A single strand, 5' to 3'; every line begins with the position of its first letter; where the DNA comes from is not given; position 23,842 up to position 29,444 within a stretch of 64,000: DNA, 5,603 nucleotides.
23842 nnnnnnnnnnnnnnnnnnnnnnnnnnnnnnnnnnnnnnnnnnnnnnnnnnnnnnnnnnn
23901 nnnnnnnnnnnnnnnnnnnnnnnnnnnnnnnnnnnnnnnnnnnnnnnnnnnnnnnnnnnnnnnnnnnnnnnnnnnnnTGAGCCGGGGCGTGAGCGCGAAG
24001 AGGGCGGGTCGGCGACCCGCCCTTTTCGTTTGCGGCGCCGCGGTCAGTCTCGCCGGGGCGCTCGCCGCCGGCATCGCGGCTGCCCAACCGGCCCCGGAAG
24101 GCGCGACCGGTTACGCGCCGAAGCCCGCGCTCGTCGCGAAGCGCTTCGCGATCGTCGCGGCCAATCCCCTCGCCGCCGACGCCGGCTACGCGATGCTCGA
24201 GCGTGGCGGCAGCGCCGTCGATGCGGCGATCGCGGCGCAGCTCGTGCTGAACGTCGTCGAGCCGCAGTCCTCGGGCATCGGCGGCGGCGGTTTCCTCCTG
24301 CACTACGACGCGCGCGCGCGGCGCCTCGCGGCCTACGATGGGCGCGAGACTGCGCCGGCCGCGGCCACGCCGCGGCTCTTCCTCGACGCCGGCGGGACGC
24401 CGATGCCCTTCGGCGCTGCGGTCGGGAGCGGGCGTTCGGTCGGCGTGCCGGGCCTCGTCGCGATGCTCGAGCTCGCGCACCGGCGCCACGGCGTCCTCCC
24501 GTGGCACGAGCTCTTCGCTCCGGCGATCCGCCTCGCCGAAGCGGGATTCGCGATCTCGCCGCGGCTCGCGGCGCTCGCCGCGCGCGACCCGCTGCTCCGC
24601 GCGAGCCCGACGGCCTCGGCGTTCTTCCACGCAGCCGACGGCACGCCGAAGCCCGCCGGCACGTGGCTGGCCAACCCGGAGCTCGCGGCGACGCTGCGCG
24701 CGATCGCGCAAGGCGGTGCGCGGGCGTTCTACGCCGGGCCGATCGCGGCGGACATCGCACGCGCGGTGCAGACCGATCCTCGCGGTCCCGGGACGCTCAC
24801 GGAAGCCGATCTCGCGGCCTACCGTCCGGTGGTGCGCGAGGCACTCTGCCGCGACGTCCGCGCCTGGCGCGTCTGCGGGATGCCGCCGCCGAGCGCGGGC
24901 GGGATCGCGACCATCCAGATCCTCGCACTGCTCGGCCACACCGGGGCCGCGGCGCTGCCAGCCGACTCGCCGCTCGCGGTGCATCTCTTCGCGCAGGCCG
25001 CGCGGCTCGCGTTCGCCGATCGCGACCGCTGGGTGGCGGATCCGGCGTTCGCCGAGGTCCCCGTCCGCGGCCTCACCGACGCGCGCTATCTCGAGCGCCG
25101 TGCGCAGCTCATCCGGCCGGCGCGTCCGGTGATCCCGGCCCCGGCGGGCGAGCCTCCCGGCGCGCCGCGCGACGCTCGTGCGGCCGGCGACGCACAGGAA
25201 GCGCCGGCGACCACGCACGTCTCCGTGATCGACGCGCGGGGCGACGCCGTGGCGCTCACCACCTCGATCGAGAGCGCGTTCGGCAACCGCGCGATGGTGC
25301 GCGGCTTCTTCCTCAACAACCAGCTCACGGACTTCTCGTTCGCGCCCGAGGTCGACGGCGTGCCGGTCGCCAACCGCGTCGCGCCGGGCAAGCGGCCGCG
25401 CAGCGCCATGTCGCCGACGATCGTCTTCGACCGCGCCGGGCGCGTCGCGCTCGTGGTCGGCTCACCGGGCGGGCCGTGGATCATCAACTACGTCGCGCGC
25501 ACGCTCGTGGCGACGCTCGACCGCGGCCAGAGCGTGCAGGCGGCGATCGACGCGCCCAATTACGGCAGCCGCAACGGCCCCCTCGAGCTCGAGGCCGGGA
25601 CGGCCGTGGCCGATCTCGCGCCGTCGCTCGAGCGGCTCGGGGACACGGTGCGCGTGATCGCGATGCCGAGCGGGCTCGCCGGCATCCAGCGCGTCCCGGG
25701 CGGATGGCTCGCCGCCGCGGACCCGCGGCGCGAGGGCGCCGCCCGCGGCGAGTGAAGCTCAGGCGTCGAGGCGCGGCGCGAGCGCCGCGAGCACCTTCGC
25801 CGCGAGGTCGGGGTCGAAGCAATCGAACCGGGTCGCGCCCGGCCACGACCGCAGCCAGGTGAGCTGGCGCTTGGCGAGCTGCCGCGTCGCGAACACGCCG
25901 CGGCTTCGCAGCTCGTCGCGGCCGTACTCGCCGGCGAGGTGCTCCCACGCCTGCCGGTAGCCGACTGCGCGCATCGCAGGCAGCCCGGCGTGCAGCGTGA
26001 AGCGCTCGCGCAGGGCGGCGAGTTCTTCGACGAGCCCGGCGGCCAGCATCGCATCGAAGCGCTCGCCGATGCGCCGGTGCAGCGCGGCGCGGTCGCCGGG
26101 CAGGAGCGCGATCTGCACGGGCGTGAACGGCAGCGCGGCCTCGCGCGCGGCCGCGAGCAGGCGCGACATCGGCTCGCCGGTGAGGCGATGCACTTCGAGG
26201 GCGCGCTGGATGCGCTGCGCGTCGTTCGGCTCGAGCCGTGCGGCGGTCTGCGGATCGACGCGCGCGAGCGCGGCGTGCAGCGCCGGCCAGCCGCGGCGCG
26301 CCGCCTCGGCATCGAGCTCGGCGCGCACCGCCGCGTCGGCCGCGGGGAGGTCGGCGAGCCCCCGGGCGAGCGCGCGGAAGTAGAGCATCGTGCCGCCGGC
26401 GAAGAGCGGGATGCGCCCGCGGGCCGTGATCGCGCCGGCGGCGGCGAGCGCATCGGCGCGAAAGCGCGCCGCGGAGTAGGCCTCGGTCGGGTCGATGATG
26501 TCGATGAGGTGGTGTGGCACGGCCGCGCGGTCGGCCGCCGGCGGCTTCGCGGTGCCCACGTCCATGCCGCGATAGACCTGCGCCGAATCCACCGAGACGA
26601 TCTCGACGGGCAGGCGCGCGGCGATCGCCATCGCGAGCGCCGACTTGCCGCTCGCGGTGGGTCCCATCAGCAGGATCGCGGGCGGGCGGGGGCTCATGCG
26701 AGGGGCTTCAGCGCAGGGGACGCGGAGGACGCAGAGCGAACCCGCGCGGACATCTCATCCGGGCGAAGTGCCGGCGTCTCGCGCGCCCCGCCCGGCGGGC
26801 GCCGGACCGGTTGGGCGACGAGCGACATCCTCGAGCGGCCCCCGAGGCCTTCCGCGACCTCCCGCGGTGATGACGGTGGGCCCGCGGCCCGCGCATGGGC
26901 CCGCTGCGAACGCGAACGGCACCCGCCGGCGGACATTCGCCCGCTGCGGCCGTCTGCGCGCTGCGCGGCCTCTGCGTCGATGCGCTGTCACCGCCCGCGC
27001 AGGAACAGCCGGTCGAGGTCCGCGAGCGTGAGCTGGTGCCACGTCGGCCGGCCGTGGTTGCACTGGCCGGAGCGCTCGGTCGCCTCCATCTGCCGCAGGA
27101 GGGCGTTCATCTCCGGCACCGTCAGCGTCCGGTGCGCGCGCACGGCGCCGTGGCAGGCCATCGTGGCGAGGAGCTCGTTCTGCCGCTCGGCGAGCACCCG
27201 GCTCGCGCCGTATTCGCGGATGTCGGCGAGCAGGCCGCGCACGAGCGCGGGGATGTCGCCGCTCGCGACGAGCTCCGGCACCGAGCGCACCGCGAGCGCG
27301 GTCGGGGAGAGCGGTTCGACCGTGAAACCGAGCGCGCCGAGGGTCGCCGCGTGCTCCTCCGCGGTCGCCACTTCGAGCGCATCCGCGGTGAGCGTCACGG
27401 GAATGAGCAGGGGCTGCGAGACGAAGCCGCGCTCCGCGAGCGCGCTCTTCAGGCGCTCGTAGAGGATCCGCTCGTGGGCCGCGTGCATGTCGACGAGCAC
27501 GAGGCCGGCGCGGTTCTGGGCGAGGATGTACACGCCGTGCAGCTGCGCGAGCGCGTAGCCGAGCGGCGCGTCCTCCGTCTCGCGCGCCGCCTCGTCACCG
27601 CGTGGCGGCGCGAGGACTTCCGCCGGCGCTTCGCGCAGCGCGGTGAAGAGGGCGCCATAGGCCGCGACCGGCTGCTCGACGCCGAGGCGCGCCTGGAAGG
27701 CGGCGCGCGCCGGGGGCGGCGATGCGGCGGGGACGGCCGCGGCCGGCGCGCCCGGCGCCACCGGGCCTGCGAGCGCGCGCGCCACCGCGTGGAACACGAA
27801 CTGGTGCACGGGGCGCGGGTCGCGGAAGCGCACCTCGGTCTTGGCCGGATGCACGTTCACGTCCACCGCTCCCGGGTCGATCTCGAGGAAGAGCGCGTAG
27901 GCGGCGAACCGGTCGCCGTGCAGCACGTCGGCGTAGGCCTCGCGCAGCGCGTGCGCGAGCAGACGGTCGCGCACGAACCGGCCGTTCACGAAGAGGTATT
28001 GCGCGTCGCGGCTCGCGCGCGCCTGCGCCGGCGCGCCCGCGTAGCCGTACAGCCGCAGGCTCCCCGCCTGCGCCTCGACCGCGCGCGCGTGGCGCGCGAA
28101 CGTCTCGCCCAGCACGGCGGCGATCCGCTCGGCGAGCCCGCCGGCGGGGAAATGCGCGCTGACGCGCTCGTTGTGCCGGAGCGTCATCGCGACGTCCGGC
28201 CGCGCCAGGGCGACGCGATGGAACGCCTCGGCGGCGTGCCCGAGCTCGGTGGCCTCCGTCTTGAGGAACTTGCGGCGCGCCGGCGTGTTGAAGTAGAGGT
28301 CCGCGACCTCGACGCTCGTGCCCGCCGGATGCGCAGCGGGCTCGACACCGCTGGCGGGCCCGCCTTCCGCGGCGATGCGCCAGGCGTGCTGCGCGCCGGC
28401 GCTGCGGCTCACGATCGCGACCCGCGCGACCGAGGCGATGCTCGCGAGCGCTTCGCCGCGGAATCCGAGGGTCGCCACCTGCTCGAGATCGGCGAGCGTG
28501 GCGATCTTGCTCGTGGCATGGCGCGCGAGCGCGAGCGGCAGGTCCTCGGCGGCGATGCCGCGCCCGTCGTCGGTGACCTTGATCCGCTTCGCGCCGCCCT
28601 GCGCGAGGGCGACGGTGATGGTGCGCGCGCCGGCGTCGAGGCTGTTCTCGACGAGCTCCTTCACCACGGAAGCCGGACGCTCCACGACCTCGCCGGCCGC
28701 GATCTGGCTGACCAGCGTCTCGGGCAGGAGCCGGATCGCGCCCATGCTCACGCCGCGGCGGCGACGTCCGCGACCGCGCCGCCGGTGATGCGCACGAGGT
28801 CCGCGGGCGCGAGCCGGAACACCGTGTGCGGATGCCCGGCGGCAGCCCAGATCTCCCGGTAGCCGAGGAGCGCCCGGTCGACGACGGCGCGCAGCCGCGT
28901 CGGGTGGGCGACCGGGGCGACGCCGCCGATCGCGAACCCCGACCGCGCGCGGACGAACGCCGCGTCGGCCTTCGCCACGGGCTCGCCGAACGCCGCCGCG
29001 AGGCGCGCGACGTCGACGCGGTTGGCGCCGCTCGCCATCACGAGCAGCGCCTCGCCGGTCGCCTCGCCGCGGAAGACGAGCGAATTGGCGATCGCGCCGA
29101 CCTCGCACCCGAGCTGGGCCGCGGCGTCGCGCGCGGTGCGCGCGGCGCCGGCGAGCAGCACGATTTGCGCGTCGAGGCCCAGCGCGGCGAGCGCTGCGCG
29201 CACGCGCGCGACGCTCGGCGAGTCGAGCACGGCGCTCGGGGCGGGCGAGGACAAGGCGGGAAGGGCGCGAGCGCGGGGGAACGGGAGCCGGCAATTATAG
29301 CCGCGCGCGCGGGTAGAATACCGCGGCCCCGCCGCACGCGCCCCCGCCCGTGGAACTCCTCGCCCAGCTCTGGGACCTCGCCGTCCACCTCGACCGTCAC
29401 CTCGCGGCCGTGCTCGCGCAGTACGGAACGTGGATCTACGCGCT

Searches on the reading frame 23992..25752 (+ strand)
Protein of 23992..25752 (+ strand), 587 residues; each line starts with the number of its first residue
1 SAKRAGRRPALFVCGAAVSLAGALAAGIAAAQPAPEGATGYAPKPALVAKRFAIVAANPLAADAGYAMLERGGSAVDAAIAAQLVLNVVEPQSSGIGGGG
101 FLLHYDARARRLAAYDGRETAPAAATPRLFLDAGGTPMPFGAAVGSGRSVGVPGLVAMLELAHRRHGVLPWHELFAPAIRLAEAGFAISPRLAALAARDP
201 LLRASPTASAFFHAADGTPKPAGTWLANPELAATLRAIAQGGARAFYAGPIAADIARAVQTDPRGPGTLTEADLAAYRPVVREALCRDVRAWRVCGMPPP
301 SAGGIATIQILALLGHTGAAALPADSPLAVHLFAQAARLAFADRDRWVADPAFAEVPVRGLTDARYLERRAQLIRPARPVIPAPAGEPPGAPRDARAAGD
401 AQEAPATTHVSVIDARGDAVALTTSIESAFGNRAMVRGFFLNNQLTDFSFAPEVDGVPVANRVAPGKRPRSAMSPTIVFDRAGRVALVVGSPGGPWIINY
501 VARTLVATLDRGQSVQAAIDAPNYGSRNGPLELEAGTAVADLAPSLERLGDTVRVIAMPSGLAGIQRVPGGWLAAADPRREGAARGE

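Call 39: search_protein_families(library=pfam, proteins=[window:23992-25752:+], max_evalue=0.00001)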
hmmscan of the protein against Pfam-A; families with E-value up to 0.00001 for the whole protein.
window:23992-25752:+ (587 aa): 1 family
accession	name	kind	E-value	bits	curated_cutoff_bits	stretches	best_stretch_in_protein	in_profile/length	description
PF01019.26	G_glu_transpept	-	5.6e-145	484.5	27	1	68-582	3-512/512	Gamma-glutamyltranspeptidase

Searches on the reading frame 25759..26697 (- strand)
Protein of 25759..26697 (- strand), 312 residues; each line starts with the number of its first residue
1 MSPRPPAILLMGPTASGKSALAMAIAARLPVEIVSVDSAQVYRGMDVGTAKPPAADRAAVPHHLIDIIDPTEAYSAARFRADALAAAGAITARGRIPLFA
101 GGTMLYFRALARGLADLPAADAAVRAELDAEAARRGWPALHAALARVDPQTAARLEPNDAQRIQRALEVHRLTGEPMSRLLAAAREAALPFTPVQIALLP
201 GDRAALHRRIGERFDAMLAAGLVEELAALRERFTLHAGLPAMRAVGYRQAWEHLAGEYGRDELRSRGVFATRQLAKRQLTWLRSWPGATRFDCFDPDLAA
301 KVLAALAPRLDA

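Call 39: search_protein_families(library=pfam, proteins=[window:25759-26697:-], max_evalue=0.00001)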
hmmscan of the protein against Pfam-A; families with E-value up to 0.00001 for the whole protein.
window:25759-26697:- (312 aa): 1 family
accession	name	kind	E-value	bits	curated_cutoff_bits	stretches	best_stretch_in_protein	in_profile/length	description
PF01715.23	IPPT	-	1.4e-86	290.6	23.6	1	40-284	1-242/243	IPP transferase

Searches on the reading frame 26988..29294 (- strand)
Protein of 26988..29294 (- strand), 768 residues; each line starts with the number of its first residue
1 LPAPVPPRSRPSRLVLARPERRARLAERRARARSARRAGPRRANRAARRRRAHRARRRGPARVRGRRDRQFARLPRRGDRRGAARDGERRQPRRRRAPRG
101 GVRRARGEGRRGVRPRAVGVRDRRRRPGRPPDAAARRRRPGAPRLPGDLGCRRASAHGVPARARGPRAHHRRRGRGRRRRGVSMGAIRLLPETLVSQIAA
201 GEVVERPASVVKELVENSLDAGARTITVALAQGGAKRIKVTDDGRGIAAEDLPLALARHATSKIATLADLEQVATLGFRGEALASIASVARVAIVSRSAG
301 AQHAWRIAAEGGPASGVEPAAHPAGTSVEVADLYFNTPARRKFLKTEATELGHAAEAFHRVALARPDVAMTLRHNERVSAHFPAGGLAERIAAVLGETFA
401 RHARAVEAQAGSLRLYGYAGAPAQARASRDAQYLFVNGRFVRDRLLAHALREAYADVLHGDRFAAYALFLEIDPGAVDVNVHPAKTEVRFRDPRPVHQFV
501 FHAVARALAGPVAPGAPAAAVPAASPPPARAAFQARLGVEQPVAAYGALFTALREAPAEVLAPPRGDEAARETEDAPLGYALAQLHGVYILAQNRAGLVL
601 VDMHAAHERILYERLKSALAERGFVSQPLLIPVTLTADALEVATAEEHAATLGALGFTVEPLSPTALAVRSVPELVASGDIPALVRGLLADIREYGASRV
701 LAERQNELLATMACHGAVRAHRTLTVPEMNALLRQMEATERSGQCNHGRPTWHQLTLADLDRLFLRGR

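Call 39: search_protein_families(library=pfam, proteins=[window:26988-29294:-], max_evalue=0.00001)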
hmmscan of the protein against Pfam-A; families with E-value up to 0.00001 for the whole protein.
window:26988-29294:- (768 aa): 4 families
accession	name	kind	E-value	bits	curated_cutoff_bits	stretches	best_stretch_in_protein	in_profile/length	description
PF08676.16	MutL_C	-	1.1e-46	158.6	25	1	582-724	1-142/142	MutL C terminal dimerisation domain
PF01119.25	DNA_mis_repair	-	5e-38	129.8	26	1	391-508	1-118/119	DNA mismatch repair protein, C-terminal domain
PF13589.12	HATPase_c_3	-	5.7e-12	46.3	25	1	208-303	4-99/137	Histidine kinase-, DNA gyrase B-, and HSP90-like ATPase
PF02518.31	HATPase_c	-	5.7e-08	33.6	26.4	1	205-261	4-63/111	Histidine kinase-, DNA gyrase B-, and HSP90-like ATPase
